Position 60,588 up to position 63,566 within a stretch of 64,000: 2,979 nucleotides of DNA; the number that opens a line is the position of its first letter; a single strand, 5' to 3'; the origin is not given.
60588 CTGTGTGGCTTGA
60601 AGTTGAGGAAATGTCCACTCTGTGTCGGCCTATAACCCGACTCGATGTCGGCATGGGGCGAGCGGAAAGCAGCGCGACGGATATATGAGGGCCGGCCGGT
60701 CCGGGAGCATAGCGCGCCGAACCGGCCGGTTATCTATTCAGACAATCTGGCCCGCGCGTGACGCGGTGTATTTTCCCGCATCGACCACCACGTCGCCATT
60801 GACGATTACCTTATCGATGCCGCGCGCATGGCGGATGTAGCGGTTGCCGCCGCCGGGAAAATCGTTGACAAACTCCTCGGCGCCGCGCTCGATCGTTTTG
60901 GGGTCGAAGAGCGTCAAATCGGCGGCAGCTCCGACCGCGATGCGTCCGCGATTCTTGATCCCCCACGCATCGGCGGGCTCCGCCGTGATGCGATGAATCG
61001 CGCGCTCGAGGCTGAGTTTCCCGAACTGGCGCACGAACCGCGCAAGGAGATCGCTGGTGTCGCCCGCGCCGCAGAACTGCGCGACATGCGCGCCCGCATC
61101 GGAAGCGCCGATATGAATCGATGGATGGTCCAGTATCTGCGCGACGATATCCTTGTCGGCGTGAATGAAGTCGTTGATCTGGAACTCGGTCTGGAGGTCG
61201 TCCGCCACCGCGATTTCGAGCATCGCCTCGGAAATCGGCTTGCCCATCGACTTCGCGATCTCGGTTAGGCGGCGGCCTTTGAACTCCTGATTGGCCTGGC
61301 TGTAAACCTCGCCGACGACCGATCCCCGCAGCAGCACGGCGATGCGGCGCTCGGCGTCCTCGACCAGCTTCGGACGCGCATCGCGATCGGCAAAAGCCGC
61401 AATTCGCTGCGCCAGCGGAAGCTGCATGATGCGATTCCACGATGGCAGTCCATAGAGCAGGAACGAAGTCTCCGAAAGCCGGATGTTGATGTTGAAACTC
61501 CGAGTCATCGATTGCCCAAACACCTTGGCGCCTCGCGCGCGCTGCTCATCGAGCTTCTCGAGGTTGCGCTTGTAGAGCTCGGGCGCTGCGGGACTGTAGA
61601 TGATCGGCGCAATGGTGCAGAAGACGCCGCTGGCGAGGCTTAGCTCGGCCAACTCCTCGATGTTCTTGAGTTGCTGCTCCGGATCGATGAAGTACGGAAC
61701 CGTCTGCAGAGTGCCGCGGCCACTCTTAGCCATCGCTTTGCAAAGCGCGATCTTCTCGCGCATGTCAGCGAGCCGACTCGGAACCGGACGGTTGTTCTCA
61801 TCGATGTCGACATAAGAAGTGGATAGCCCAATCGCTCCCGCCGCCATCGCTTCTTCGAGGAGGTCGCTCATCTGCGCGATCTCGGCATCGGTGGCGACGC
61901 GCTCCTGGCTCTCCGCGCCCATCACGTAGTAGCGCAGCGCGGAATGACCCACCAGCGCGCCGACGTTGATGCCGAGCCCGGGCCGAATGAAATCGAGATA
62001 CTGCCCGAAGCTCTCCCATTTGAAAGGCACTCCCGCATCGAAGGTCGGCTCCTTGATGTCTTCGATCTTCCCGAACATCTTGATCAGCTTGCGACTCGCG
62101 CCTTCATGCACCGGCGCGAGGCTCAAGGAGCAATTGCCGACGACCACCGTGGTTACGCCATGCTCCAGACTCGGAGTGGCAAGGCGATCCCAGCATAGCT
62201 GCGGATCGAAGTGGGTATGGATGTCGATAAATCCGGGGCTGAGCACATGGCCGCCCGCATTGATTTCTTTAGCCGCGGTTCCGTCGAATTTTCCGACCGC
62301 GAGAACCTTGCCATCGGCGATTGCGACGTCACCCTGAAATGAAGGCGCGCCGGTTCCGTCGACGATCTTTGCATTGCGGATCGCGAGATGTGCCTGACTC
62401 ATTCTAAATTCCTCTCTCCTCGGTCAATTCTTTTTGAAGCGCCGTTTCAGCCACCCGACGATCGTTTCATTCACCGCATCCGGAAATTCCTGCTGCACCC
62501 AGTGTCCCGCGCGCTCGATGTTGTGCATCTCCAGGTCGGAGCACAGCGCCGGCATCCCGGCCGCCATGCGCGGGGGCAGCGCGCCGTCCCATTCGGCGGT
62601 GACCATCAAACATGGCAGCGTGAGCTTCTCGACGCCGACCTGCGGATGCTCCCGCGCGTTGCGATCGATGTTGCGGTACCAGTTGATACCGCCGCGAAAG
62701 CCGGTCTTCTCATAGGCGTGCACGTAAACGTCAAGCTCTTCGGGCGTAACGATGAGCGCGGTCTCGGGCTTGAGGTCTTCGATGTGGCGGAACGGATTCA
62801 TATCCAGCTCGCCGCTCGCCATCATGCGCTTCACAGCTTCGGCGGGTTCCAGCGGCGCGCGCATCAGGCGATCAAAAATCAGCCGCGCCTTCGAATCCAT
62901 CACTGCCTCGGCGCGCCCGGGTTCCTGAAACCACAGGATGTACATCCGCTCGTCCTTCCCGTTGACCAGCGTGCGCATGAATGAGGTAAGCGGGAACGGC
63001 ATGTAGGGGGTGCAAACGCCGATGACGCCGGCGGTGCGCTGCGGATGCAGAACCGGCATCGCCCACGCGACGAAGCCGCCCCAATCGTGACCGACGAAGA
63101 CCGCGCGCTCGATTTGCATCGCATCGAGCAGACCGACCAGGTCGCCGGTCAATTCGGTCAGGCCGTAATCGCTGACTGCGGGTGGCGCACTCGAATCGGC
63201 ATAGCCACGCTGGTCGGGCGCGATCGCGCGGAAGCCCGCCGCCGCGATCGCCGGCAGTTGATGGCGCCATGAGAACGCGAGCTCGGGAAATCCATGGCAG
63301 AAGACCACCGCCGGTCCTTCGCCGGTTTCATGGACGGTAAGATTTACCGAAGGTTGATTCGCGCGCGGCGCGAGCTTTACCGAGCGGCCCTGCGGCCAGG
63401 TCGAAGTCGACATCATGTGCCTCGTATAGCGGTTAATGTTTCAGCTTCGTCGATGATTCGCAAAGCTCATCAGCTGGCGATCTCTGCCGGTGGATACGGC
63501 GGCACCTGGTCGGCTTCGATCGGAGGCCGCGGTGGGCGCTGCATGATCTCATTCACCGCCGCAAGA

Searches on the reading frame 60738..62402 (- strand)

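Call 36: search_protein_families(library=pfam, proteins=[window:60738-62402:-], max_evalue=0.0001)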
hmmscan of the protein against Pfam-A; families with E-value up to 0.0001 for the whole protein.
window:60738-62402:- (554 aa): 2 families
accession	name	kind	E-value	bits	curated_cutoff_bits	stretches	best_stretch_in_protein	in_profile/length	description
PF07969.17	Amidohydro_3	-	4.9e-33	115.7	29.7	1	45-540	1-472/472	Amidohydrolase family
PF01979.26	Amidohydro_1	-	3.2e-12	46.8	25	1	437-539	251-345/345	Amidohydrolase family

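Call 71: search_protein_families(library=padloc, proteins=[window:60738-62402:-], max_evalue=0.001)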
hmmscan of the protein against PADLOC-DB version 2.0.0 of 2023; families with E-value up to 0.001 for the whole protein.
window:60738-62402:- (554 aa): 0 families

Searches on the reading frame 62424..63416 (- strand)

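Call 36: search_protein_families(library=pfam, proteins=[window:62424-63416:-], max_evalue=0.0001)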
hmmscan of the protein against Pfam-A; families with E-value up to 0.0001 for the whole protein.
window:62424-63416:- (330 aa): 3 families
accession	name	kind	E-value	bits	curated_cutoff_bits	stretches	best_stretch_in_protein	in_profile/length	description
PF00561.26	Abhydrolase_1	-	1.8e-29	103.5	25.8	1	35-310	1-243/245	alpha/beta hydrolase fold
PF12697.13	Abhydrolase_6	-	3e-19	71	26.3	1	37-317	1-216/217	Alpha/beta hydrolase family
PF12146.15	Hydrolase_4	-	1.2e-08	35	27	1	36-150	6-126/239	Serine aminopeptidase, S33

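Call 71: search_protein_families(library=padloc, proteins=[window:62424-63416:-], max_evalue=0.001)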
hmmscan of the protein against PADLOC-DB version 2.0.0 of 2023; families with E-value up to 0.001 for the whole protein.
window:62424-63416:- (330 aa): 0 families
